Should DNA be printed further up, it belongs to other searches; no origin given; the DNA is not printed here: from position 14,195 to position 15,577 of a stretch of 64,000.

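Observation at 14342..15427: Phage-encoded ribosomal protein S1 homologue at the end of the giant structural-gene operon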

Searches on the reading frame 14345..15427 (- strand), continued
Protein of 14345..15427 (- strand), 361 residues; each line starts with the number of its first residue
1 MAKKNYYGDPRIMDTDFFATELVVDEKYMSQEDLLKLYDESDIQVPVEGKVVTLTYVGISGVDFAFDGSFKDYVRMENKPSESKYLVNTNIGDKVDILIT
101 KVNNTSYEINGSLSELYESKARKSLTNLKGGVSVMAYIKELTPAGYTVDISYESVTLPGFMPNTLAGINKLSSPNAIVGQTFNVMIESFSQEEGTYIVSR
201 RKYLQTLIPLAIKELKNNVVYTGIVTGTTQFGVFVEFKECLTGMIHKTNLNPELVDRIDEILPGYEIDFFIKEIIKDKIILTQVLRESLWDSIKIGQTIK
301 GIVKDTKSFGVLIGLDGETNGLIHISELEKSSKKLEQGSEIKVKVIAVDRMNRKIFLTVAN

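Call 16: search_solved_structures(query=window:14345-15427:-, max_evalue=0.001, show_alignments=3)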
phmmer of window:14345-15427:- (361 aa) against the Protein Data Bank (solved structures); distinct sequences matched with E-value up to 0.001: 20.
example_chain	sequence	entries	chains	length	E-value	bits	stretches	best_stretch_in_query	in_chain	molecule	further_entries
6h4n_y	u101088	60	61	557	1.2e-18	70.8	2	217-359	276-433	30S ribosomal protein S1 | Small ribosomal subunit protein bS1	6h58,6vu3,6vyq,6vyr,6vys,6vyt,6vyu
6bu8_Z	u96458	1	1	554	1.3e-18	70.7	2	217-359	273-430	30S ribosomal protein S1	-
7qgh_t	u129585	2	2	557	1.7e-18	70.3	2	217-359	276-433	30S ribosomal protein S1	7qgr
9zcd_A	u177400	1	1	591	1e-15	61.1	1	24-358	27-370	30S ribosomal protein S1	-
9qqq_V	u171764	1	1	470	1.8e-14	57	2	295-359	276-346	Small ribosomal subunit protein bS1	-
8wi7_b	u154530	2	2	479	9.4e-14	54.7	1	30-359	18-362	30S ribosomal protein bS1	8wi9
6vz3_H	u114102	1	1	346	6.1e-10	42.1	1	86-357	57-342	30S ribosomal protein S1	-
6rxy_Cz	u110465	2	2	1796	1e-09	41.4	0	275-357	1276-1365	Rrp5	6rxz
28jw_a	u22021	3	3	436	4.5e-09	39.3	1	129-358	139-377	Ribosomal protein S1 homologue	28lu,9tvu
7a05_A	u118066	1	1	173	7.2e-09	38.6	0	291-357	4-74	30S ribosomal protein S1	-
4q7j_D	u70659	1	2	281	3.7e-07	33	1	286-357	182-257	30S ribosomal protein S1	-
2k4k_A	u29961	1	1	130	8e-07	31.9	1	294-359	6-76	General stress protein 13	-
5x8p_8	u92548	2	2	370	1.3e-05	27.9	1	163-358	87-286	30S ribosomal protein S1, chloroplastic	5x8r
5xq5_A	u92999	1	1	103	1.5e-05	27.7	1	295-359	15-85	30S ribosomal protein S1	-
1sro_A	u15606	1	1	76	1.6e-05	27.6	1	293-353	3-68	PNPASE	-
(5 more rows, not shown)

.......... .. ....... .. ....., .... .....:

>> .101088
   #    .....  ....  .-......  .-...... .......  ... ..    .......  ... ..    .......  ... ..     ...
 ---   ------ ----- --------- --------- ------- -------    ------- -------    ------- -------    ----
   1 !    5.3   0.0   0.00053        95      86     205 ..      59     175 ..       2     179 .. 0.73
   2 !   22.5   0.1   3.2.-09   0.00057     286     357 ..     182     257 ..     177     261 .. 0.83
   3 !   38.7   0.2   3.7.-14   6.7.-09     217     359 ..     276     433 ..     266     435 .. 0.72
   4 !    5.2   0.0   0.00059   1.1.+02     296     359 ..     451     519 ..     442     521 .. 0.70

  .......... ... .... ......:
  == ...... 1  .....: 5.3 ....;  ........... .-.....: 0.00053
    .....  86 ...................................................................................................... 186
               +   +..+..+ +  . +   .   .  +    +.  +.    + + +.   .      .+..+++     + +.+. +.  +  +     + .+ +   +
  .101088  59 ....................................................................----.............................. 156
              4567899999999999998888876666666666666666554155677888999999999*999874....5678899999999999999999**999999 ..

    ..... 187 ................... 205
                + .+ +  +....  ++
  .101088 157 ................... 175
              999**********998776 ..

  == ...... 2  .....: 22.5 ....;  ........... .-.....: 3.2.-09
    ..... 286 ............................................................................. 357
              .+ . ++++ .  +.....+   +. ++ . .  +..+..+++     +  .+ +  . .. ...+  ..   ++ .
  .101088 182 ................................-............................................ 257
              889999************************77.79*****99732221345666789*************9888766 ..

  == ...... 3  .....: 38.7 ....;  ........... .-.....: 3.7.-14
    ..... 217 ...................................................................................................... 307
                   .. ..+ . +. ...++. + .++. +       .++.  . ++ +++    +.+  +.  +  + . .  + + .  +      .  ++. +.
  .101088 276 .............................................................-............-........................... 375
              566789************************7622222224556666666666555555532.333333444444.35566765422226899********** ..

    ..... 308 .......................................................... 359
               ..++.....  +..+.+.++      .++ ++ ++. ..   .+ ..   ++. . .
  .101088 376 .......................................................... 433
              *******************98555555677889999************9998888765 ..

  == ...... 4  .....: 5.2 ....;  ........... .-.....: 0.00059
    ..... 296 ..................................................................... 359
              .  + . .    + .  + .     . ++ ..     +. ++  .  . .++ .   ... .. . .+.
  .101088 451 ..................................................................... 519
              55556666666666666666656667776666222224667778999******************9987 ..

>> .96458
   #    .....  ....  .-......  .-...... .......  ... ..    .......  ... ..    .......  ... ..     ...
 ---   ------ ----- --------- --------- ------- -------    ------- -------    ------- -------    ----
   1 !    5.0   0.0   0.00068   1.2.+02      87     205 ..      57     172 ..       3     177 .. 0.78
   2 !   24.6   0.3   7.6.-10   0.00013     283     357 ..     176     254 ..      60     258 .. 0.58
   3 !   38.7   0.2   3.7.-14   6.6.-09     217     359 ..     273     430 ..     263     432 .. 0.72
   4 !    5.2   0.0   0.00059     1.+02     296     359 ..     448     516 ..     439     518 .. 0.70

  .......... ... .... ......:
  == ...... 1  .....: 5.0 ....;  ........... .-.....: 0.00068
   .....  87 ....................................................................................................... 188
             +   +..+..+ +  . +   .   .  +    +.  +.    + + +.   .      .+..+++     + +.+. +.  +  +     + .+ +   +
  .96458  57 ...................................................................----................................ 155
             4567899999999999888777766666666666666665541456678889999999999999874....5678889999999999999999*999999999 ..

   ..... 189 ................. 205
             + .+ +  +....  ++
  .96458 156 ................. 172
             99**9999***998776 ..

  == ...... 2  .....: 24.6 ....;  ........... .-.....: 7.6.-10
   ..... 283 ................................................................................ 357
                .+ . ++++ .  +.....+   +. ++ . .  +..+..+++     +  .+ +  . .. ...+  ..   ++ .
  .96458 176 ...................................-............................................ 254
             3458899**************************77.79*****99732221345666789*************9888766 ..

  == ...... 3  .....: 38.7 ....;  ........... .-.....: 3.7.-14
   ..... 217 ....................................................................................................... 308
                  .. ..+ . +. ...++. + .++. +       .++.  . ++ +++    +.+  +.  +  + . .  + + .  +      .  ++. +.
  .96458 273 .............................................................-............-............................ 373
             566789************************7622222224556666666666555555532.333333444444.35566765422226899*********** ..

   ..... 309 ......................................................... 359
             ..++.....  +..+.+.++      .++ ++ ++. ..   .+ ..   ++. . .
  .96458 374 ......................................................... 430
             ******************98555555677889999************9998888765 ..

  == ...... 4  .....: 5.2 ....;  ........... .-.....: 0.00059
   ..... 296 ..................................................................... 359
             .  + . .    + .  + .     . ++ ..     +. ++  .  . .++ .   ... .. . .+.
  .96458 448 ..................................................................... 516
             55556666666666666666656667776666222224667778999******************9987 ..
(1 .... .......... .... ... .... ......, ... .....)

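Call 18: search_solved_structures(query=window:14345-15427:-, max_evalue=1e-12, show_alignments=5)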
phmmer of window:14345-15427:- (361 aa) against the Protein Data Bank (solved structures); distinct sequences matched with E-value up to 1e-12: 6.
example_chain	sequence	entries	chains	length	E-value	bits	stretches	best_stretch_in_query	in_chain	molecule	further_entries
6h4n_y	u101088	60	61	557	1.2e-18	70.8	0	217-359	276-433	30S ribosomal protein S1 | Small ribosomal subunit protein bS1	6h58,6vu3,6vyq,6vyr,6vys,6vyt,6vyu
6bu8_Z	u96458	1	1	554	1.3e-18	70.7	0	217-359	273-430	30S ribosomal protein S1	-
7qgh_t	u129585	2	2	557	1.7e-18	70.3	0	217-359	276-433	30S ribosomal protein S1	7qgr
9zcd_A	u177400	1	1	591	1e-15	61.1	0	24-358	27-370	30S ribosomal protein S1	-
9qqq_V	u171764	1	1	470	1.8e-14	57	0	295-359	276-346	Small ribosomal subunit protein bS1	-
8wi7_b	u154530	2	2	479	9.4e-14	54.7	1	30-359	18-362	30S ribosomal protein bS1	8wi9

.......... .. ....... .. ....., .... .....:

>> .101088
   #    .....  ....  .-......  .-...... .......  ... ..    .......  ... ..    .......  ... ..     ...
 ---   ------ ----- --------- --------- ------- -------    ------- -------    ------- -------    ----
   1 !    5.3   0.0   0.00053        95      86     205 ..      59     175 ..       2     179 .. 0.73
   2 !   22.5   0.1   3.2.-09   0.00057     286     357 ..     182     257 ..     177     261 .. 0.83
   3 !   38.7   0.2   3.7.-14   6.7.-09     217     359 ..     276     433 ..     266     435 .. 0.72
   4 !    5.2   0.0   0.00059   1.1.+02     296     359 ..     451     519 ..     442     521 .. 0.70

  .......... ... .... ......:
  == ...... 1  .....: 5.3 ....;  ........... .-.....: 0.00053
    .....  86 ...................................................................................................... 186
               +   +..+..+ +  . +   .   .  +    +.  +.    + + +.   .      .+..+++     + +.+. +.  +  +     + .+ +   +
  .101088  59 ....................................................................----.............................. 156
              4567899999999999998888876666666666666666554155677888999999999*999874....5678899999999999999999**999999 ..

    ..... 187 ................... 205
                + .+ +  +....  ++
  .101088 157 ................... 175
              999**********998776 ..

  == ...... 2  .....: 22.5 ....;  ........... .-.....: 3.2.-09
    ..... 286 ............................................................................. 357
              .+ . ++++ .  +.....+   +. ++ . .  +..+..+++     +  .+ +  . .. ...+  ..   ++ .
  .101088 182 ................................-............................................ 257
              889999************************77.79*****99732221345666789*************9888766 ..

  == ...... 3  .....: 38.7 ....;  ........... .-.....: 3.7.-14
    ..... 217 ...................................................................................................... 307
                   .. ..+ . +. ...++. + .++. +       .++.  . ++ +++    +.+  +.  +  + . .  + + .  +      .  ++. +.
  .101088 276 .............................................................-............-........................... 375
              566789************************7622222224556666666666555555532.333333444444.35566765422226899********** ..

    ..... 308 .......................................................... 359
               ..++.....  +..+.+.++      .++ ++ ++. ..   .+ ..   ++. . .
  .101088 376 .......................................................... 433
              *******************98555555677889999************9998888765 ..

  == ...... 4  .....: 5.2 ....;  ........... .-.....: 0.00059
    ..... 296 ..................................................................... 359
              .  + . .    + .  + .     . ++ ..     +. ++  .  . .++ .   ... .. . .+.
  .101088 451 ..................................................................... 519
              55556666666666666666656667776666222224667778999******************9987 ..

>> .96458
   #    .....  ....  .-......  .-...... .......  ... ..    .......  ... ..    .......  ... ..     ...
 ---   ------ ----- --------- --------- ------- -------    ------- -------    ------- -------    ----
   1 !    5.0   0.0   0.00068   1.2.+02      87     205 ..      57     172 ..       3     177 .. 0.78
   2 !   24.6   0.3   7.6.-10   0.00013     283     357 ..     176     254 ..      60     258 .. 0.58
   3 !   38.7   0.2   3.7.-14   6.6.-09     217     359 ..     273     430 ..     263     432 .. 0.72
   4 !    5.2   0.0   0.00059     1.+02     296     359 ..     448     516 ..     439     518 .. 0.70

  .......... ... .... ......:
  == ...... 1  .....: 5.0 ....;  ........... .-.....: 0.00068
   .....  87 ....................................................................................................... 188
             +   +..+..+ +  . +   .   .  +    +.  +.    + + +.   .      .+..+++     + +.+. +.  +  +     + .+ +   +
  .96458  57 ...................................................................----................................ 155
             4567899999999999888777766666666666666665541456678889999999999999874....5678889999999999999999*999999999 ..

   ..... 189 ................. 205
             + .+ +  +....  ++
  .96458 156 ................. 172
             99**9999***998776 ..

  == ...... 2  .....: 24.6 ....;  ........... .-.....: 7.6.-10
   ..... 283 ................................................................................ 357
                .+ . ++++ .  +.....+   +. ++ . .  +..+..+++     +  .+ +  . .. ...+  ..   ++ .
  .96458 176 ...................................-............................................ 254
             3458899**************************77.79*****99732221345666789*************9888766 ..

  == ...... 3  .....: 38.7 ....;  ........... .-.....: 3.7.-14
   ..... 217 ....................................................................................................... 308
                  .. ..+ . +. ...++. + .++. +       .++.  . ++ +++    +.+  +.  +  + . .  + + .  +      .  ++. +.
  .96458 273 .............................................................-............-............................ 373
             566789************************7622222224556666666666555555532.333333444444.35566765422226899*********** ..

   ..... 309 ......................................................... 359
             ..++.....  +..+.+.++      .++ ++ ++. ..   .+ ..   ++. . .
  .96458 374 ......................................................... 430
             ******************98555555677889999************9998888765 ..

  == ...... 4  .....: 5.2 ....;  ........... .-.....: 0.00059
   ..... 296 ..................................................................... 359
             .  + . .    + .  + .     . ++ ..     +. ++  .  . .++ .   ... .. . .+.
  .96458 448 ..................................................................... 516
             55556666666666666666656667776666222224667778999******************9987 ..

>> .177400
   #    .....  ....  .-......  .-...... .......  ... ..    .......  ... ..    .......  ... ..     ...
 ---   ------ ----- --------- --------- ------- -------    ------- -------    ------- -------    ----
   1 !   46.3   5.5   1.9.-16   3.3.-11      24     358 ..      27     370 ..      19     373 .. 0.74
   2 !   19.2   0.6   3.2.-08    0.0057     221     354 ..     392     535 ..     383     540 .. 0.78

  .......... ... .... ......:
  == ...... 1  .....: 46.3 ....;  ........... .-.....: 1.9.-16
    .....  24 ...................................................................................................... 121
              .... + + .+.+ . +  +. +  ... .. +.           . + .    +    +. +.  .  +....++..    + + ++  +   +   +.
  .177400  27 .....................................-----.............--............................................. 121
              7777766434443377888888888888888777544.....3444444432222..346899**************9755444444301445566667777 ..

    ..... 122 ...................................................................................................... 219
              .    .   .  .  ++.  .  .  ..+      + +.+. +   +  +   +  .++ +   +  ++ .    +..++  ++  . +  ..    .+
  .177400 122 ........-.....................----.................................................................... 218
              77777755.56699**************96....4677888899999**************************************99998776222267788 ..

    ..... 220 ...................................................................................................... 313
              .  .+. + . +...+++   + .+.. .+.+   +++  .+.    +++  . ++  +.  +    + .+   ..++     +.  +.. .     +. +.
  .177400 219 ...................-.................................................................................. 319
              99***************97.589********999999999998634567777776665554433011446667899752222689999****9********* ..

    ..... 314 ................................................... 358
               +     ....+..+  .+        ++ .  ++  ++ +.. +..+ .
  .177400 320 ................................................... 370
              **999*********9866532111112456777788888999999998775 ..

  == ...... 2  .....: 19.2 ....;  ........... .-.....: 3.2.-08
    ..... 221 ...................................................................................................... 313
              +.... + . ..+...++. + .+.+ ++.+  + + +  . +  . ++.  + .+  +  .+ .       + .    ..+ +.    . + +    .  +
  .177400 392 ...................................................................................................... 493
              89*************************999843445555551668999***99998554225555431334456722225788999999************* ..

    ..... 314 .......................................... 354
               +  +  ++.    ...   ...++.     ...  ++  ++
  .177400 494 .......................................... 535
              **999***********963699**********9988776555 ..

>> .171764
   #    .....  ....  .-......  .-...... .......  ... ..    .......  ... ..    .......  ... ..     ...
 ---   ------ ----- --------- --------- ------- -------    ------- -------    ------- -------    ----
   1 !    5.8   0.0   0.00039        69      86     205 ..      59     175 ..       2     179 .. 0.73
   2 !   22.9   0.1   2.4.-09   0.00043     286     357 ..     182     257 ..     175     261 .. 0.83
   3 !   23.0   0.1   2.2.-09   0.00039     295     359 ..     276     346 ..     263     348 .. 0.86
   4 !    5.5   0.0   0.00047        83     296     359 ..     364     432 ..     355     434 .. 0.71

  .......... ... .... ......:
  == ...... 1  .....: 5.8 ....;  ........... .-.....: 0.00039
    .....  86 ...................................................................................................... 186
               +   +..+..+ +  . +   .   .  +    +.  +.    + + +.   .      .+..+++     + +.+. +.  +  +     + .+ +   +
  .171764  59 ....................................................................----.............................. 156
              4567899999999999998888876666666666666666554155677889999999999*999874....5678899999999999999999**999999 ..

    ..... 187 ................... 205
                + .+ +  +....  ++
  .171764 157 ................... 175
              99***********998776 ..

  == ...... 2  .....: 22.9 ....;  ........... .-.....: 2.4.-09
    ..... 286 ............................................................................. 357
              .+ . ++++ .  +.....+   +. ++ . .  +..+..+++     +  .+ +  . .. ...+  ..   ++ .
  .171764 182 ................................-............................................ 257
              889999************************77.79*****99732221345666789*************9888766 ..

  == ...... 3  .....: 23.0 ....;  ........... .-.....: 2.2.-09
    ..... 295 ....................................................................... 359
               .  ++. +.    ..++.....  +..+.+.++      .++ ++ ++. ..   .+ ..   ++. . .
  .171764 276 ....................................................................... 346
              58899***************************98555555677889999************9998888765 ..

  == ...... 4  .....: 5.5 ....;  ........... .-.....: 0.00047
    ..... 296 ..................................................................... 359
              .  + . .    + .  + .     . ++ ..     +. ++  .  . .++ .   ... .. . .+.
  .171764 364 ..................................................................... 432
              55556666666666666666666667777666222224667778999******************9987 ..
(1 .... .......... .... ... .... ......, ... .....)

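Call 21: search_protein_representatives(protein=window:14345-15427:-)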
Query: 361 residues. Proteins with E-value up to 0.001 (for the whole library): 3993; up to 1e-10: 894; up to 1e-30: 121. The best 150 are listed.
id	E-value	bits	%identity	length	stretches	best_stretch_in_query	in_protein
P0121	6.6e-111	387.2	59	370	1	30-360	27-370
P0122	4.5e-97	341.8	57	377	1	65-361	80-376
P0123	3.9e-90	318.9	49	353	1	31-360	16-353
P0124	9.9e-89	314.3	48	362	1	31-358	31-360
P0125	1.6e-88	313.7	48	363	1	9-359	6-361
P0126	1.8e-86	306.9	47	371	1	8-359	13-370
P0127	3.2e-85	302.8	48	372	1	31-359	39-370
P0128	9.0e-85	301.3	45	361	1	14-355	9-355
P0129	1.3e-84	300.8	42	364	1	6-358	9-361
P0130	7.7e-84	298.3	46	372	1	16-357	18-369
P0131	5.8e-83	295.4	58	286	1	30-275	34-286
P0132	3.4e-82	292.8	68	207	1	158-359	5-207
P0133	5.0e-81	289.0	49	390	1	19-361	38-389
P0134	3.2e-80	286.3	43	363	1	16-359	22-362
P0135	2.2e-77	277.0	46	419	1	62-360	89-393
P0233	1.3e-32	129.8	29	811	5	29-359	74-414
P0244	2.0e-30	122.7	31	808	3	215-359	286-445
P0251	6.1e-28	114.5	29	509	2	48-359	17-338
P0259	1.1e-26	110.4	30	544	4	221-357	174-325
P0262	9.1e-26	107.4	29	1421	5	220-358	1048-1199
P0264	1.0e-25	107.2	29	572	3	89-251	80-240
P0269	3.9e-25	105.3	28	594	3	41-358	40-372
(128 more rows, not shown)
